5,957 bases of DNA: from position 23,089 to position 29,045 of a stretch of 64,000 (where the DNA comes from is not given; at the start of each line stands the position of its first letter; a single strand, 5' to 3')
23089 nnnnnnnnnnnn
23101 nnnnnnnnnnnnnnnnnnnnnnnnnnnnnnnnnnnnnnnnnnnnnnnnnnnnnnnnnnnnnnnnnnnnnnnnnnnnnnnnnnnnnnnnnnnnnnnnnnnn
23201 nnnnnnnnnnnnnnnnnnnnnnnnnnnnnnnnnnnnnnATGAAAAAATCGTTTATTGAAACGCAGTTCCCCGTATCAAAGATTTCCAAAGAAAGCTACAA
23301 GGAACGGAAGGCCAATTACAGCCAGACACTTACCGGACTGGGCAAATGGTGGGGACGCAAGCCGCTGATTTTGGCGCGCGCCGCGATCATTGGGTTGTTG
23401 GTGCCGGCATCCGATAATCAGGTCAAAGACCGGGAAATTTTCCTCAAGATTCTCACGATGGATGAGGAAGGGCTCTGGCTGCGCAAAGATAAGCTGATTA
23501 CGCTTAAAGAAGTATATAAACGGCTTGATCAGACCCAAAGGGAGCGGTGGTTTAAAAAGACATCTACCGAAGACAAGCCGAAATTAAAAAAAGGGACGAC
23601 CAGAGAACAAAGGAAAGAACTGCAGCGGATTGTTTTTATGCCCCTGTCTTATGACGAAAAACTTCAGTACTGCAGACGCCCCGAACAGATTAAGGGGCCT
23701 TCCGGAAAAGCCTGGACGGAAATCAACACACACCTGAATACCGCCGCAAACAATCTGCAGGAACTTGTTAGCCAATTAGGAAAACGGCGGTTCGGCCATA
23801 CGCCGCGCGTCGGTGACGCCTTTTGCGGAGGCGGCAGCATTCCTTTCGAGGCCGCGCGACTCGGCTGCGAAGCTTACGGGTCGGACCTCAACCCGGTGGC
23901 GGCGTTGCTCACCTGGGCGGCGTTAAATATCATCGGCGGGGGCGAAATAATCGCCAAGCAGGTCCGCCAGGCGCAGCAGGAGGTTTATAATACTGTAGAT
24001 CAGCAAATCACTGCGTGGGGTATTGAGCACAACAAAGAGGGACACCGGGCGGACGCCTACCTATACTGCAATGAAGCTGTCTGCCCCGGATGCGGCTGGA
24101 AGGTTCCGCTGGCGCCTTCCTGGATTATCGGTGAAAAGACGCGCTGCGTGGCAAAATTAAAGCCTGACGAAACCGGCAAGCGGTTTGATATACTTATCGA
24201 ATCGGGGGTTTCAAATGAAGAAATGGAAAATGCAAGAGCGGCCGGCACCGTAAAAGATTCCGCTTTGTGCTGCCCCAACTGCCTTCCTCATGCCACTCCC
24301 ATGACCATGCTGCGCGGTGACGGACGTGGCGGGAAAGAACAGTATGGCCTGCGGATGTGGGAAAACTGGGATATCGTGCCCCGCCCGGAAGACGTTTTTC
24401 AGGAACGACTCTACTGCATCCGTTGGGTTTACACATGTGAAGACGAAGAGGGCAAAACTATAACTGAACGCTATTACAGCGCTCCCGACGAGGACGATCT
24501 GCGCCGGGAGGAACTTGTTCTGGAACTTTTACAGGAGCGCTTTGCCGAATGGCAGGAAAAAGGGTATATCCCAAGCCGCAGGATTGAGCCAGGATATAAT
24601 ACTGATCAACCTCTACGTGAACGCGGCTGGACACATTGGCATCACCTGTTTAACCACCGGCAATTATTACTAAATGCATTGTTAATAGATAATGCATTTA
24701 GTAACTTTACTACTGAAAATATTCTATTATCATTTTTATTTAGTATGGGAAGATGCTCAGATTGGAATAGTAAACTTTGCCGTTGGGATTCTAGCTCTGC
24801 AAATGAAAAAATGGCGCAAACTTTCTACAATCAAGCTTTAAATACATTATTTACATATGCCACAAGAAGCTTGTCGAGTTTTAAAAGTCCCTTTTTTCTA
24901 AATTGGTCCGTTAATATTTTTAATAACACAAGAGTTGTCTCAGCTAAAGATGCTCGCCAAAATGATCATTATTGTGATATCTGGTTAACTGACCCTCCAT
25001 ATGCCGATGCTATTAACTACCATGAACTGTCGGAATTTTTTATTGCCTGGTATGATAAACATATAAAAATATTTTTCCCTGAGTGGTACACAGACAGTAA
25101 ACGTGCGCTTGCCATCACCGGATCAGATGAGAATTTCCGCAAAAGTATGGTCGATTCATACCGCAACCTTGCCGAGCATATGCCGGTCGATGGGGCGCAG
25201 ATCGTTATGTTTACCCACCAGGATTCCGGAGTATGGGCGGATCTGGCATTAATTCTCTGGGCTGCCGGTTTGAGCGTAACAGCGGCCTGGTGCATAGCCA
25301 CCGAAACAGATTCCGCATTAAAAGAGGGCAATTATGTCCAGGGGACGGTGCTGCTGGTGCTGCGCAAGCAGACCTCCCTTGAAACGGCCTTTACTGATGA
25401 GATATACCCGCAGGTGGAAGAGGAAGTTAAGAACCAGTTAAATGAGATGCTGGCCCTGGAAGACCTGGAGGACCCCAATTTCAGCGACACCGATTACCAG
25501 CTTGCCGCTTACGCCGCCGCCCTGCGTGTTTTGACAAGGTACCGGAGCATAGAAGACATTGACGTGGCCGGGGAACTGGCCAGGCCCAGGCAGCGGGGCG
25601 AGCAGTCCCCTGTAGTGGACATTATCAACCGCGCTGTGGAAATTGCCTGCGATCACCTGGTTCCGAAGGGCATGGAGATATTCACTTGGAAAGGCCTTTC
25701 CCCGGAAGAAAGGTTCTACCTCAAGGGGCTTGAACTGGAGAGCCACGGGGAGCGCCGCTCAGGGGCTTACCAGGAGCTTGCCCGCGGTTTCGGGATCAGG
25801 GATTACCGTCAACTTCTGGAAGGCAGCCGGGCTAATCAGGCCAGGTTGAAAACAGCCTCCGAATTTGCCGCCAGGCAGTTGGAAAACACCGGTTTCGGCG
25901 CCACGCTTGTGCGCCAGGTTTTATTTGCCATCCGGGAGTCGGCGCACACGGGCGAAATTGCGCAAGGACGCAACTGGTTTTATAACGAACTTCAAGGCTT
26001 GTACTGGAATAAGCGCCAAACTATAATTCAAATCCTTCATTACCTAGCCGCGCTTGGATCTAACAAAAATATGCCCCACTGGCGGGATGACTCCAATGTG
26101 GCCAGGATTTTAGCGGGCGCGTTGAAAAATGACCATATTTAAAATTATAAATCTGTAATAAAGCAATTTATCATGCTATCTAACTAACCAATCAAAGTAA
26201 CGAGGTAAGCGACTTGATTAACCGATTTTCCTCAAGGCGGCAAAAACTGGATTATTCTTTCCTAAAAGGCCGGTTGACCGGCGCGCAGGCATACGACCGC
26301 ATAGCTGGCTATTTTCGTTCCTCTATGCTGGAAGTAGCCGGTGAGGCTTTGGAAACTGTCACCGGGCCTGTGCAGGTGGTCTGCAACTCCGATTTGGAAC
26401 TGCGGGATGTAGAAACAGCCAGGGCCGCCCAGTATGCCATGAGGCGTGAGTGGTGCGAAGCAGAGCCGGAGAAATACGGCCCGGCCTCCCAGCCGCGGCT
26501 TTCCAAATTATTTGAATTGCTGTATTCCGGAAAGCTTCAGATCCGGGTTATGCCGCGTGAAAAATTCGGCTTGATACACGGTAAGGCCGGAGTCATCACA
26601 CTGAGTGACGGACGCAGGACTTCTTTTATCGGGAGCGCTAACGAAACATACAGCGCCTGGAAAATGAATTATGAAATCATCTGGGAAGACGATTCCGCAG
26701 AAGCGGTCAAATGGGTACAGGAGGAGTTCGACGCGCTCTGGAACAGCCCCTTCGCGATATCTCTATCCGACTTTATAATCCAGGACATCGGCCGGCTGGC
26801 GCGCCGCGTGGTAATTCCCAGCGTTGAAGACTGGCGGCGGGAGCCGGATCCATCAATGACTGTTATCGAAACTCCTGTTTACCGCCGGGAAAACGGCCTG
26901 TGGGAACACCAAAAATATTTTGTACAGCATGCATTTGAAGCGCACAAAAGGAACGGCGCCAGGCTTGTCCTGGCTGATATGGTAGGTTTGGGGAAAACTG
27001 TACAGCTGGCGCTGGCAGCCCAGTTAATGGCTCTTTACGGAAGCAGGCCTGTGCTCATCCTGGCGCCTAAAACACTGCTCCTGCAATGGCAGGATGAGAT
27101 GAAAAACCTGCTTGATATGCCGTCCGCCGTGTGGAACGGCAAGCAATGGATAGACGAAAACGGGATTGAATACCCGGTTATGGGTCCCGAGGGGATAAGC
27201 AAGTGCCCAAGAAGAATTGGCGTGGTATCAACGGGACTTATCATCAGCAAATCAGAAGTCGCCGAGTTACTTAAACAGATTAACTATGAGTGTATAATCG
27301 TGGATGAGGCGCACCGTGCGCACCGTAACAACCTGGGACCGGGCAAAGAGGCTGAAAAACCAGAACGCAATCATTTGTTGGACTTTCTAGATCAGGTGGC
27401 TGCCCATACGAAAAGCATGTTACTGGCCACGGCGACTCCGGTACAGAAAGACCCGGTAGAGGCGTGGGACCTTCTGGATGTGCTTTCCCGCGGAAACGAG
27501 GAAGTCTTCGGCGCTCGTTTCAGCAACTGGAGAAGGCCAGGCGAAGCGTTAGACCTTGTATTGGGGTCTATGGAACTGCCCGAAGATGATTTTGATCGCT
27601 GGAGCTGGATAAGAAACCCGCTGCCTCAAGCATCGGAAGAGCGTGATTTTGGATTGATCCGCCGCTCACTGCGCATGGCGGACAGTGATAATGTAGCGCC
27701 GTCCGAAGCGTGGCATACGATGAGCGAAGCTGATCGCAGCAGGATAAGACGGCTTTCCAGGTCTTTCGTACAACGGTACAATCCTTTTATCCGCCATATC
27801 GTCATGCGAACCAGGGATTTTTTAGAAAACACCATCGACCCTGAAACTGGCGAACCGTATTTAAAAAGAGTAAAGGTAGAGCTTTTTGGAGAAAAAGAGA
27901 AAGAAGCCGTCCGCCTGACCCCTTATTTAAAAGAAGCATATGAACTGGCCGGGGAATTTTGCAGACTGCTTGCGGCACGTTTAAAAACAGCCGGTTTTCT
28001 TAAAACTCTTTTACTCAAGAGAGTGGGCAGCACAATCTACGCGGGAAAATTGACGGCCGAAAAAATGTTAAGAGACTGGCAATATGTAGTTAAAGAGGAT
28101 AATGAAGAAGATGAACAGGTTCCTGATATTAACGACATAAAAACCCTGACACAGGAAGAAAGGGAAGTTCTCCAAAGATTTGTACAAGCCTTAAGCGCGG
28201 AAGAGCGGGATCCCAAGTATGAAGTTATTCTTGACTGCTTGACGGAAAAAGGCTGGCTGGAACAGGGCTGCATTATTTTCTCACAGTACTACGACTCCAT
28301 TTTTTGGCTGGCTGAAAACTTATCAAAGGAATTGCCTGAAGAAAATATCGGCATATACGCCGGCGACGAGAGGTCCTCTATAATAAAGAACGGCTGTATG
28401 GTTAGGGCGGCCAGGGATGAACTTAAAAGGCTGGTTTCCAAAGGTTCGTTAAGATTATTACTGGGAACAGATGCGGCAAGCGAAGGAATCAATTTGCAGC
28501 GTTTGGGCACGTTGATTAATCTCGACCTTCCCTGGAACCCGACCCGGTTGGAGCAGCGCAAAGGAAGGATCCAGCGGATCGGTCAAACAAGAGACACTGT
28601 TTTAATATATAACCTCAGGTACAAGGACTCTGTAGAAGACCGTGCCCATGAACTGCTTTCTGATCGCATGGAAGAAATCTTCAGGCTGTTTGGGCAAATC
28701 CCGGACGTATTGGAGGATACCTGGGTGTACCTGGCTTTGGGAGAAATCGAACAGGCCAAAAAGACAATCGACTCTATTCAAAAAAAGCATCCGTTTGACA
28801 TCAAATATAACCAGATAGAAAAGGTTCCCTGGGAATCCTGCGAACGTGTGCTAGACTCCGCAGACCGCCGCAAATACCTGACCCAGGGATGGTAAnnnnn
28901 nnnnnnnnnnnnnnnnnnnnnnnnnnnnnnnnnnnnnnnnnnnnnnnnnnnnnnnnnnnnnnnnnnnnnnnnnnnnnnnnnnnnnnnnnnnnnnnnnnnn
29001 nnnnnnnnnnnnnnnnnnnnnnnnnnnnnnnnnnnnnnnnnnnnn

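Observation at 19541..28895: Four-gene DUF499 - DUF3780 - DUF1156 methyltransferase - PLD/SNF2 helicase defence module (BREX/DISARM-related, no PglZ)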

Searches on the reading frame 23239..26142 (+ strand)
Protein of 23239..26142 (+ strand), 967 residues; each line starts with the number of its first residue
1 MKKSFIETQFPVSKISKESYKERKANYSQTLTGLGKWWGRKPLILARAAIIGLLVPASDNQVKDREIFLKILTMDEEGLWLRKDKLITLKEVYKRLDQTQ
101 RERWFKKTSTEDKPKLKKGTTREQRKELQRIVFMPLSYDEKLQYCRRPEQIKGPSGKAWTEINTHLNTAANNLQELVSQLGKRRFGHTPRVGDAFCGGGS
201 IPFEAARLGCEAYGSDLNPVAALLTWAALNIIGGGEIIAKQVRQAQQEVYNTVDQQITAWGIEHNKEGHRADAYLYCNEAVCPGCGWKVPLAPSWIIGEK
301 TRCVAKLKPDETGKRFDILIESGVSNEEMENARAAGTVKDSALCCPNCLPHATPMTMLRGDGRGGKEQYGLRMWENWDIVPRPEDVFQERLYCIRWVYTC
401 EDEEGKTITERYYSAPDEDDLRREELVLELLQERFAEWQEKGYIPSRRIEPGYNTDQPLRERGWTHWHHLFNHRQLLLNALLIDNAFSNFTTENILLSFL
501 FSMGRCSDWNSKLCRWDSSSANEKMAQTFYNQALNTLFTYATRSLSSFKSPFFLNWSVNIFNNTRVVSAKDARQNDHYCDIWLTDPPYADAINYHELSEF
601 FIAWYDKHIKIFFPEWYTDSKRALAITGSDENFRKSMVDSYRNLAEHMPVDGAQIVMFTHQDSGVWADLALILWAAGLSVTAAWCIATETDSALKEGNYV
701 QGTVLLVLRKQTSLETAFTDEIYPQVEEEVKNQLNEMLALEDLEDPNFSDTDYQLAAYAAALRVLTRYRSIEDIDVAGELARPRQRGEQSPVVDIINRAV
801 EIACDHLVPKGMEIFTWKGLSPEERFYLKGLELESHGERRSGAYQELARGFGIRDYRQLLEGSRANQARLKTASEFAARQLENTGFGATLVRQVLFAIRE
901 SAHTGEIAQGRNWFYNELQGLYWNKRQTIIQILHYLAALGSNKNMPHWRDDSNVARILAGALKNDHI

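Call 3: search_protein_families(library=pfam, proteins=[window:23239-26142:+], max_evalue=0.01)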
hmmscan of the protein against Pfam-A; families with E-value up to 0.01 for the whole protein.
window:23239-26142:+ (967 aa): 3 families
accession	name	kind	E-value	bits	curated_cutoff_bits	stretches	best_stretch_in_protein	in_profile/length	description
PF06634.17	DUF1156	-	1.5e-22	79.9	24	1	9-71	1-73/73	Protein of unknown function (DUF1156)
PF01170.24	UPF0020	-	0.0017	18.5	22.3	0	192-250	33-97/197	RMKL-like, methyltransferase domain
PF02086.21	MethyltransfD12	-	0.008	16.4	22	0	175-220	11-53/253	D12 class N6 adenine-specific DNA methyltransferase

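Call 4: search_protein_families(library=padloc, proteins=[window:23239-26142:+], max_evalue=0.001)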
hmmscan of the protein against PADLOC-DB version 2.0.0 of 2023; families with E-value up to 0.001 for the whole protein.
window:23239-26142:+ (967 aa): 11 families
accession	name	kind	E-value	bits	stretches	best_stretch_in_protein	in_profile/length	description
PDLC02189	DUF1156_MTase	-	1.4e-298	991.2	1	3-966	12-943/944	-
PDLC03314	MTase_II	-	1.1e-215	716.7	2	134-965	109-942/944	Type II methyltransferase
PDLC00660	HmaB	-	9.9e-33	111.1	3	495-772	477-785/967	DNA-adenine methylase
PDLC00661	HmaB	-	3.4e-30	102.6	2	495-771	478-784/973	DNA-adenine methylase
PDLC03352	MTase_II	-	3.5e-16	56.2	1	562-607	548-594/1023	Type II methyltransferase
PDLC03233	MTase_II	-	5.7e-16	56.2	1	183-355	117-290/731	Type II methyltransferase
PDLC02541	PglX|PglXI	-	1.1e-12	44.9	1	411-681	332-591/919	PglXI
PDLC03346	MTase_II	-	2.4e-08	30.2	1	411-684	445-708/1068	Type II methyltransferase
PDLC03367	MTase_II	-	2.6e-06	24.1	0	191-226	45-80/633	Type II methyltransferase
PDLC03322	MTase_II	-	0.00016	18.7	0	190-227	67-104/446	Type II methyltransferase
PDLC03312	MTase_II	-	0.00048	15.9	0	479-683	1024-1233/1344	Type II methyltransferase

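Call 23: search_protein_families(library=ncbifam, proteins=[window:23239-26142:+], max_evalue=0.001)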
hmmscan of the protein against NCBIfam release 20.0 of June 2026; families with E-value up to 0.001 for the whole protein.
window:23239-26142:+ (967 aa): 1 family
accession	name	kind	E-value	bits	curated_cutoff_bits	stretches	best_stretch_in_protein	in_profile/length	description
NF042963.1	DUF1156_antiphage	equivalog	0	1421.6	1000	1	6-964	1-960/960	anti-phage-associated DUF1156 domain-containing protein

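Call 35: search_solved_structures(query=window:23239-26142:+, max_evalue=0.001)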
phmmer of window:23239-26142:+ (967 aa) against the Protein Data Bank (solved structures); distinct sequences matched with E-value up to 0.001: 0.

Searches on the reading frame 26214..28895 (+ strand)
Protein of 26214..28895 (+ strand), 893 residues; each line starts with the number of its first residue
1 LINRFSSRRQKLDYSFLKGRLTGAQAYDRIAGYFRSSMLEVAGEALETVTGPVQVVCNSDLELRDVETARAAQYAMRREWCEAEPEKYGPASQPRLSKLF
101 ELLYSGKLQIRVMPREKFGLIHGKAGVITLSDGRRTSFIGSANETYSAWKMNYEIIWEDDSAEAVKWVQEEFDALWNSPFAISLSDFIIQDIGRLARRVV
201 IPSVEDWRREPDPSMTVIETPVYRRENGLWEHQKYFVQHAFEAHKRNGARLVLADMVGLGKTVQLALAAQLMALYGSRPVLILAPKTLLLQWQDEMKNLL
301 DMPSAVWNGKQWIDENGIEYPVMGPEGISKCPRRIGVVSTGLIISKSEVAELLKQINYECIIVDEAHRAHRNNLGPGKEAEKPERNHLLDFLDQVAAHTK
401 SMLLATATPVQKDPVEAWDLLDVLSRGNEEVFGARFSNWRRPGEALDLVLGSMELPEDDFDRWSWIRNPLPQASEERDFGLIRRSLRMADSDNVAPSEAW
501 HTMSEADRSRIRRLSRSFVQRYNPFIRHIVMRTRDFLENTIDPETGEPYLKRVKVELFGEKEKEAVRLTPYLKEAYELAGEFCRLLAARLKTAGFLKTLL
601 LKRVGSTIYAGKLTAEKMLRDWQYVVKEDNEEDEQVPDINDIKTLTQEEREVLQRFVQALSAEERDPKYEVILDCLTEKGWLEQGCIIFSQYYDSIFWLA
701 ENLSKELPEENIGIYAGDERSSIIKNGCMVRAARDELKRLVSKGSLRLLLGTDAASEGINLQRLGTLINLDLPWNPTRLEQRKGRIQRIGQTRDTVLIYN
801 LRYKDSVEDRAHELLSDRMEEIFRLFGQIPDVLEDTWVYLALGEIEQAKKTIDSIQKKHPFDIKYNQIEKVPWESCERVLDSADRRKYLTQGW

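Call 3: search_protein_families(library=pfam, proteins=[window:26214-28895:+], max_evalue=0.01)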
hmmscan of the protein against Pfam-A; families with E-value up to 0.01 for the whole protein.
window:26214-28895:+ (893 aa): 5 families
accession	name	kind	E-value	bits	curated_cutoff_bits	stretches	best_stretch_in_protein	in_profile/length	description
PF00271.37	Helicase_C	-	4.1e-15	56.4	23.5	1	683-790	15-110/110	Helicase conserved C-terminal domain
PF00176.29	SNF2-rel_dom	-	8.8e-15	55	24.9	1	232-427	1-181/290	SNF2-related domain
PF13091.12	PLDc_2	-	1e-13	51.7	27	1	62-176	48-132/132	PLD-like domain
PF04851.21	ResIII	-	1.5e-11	45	22.5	1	231-410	6-163/164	Type III restriction enzyme, res subunit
PF00270.35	DEAD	-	8.8e-05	22.7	26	1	245-410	12-161/167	DEAD/DEAH box helicase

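Call 4: search_protein_families(library=padloc, proteins=[window:26214-28895:+], max_evalue=0.001)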
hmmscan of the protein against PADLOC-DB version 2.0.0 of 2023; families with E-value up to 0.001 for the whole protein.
window:26214-28895:+ (893 aa): 48 families (the best 25 are shown)
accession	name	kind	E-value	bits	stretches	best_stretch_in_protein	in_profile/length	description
PDLC02193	PLD_Helicase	-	7.2e-241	800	1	1-893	2-905/905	-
PDLC02621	DrmD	-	3.4e-40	136.1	2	627-843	457-684/1040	DrmD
PDLC02707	PbeA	-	1.2e-37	127.9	1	3-372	9-393/672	PbeA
PDLC02500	BrxHI|BrxHII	-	5.2e-35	119.2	2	642-833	433-618/933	BrxHI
PDLC02619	DrmD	-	8.2e-35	118.2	2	743-827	487-571/872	DrmD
PDLC00659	HmaA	-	1.5e-34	117.1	2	684-837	513-658/1176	SNF2 helicase / DEAD-box helicase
PDLC02504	BrxHI|BrxHII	-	6.6e-32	108.4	2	683-871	484-656/971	BrxHII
PDLC02704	PbeA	-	2.6e-30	103.5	1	4-370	9-396/682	PbeA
PDLC02623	DrmD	-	2.7e-28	96.3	2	627-835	473-669/1040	DrmD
PDLC02572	DrmA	-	1.6e-27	93.9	2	634-801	462-633/1043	DrmA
PDLC02634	DrmD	-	2e-26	90.1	2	628-843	418-635/900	DrmD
PDLC02632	DrmD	-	9.7e-26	88.4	2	634-809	465-644/662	DrmD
PDLC02633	DrmD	-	2.4e-25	86.7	2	679-800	522-639/839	DrmD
PDLC02620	DrmD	-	4.5e-24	82.5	2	632-826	428-613/1060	DrmD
PDLC02843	DpdE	-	1.3e-21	74.3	2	643-789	531-663/1091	DpdE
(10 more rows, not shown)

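Call 23: search_protein_families(library=ncbifam, proteins=[window:26214-28895:+], max_evalue=0.001)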
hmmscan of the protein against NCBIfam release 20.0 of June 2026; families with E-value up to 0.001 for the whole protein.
window:26214-28895:+ (893 aa): 19 families
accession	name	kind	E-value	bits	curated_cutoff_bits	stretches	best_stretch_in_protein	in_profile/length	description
NF042964.1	phospholipD_antiphage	equivalog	0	1289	1100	1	1-893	2-895/895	phospholipase D-like domain-containing anti-phage protein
NF038317.1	DISARM_DrmD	equivalog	2.8e-46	158.4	610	2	625-858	440-682/1021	DISARM system SNF2-like helicase DrmD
NF038318.1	DISARM_DrmD_b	equivalog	4.1e-34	117.8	950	2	743-827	484-568/868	DISARM system SNF2-like helicase DrmD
NF041062.1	DpdE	equivalog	4.1e-31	107.8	500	2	625-819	495-673/1048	protein DpdE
NF003426.0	PRK04914.1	equivalog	3e-28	98.6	576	2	229-411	154-318/959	RNA polymerase-associated protein RapA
NF053675.1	pilus_reg_Snf2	equivalog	3e-14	52.1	1100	2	727-818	909-1000/1029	pilus expression-regulating Snf2 family helicase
NF058637.1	helic_SCO1167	equivalog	3.1e-13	48.7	1200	1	684-818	780-902/932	SCO1167/SCO6262 family helicase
NF041790.1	anti-phage_ZorD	equivalog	1.3e-12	46.5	1500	1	224-299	577-657/1035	type I Zorya anti-phage system protein ZorD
NF010337.0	PRK13766.1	equivalog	1.8e-08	33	610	1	643-799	325-478/781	Hef nuclease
TIGR04095.1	dnd_restrict_1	equivalog_domain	3.3e-07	29.7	600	1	236-369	12-145/451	DNA phosphorothioation system restriction enzyme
NF008394.0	PRK11192.1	equivalog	5.9e-06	25.4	507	1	648-792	216-344/441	ATP-dependent RNA helicase SrmB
NF008642.0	PRK11634.1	equivalog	1.1e-05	24.1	989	1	721-802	271-352/628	DEAD/DEAH family ATP-dependent RNA helicase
NF008744.0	PRK11776.1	equivalog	4.3e-05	22.3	524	1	721-796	268-343/460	ATP-dependent RNA helicase DbpA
TIGR04121.1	DEXH_lig_assoc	equivalog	6.3e-05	20.9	850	1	724-862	281-420/804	ligase-associated DNA damage response DEXH box helicase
NF053711.1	RNA_heli_RhlE1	exception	0.00023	20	750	1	730-797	279-346/434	RNA helicase RhlE1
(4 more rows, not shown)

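Call 53: search_solved_structures(query=window:26214-28895:+, max_evalue=0.001)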
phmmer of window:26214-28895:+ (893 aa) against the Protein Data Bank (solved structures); distinct sequences matched with E-value up to 0.001: 89 (the best 60 are shown).
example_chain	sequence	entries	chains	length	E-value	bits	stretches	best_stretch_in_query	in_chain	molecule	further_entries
8so8_A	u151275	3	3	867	7.7e-19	70.8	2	239-461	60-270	RNA polymerase-associated protein RapA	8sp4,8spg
6bog_A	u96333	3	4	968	1.1e-18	70.3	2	239-461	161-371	RNA polymerase-associated protein RapA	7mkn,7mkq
7m8e_F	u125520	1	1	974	1.1e-18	70.3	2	239-461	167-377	RNA polymerase-associated protein RapA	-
4s20_K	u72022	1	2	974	6.7e-18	67.6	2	239-422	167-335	RNA polymerase-associated protein RapA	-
8t0l_F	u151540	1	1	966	6.7e-18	67.6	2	239-461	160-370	RNA polymerase-associated protein RapA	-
7ux9_P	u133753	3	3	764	1.3e-11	46.9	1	246-424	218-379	ATP-dependent DNA helicase DDM1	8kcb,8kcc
8wh5_K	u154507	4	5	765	1.3e-11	46.9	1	246-424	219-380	ATP-dependent DNA helicase DDM1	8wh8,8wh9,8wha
8j90_K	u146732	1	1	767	1.3e-11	46.9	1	246-424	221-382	ATP-dependent DNA helicase DDM1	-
8skz_A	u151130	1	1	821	1.6e-11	46.6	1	246-424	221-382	ATP-dependent DNA helicase DDM1,Lymphoid-specific helicase chimera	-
6ryr_W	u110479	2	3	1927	1.9e-11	46.3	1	246-372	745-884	Chromodomain-helicase-DNA-binding protein 4,Chromodomain-helicase-DNA-binding protein 4,Ch | Chromodomain-helicase-DNA-binding protein 4,CHD4,Chromodomain-helic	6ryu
9z04_A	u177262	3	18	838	4.2e-11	45.2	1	246-424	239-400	Lymphoid-specific helicase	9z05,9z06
6pwf_K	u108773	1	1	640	4.6e-11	45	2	733-818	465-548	chromatin remodeling factor ISWI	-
6fhs_G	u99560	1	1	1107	4.7e-11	45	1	748-822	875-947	Ino80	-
8oo7_G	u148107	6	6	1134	4.9e-11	44.9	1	748-822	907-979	Chromatin-remodeling ATPase Ino80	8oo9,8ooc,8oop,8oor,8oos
8atf_G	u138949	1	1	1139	5e-11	44.9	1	748-822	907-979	Ino80 ATPase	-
23cp_K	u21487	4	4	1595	5.2e-07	31.6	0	746-813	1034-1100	WD40 repeat-containing protein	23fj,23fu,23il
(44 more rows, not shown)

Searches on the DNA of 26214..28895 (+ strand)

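Call 42: search_dna_similar(query=window:26214-28895:+, collection=ecoli_genomes, mode=distant, max_rows=8)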
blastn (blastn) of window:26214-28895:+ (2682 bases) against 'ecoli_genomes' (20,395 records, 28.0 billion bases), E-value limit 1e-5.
No match.
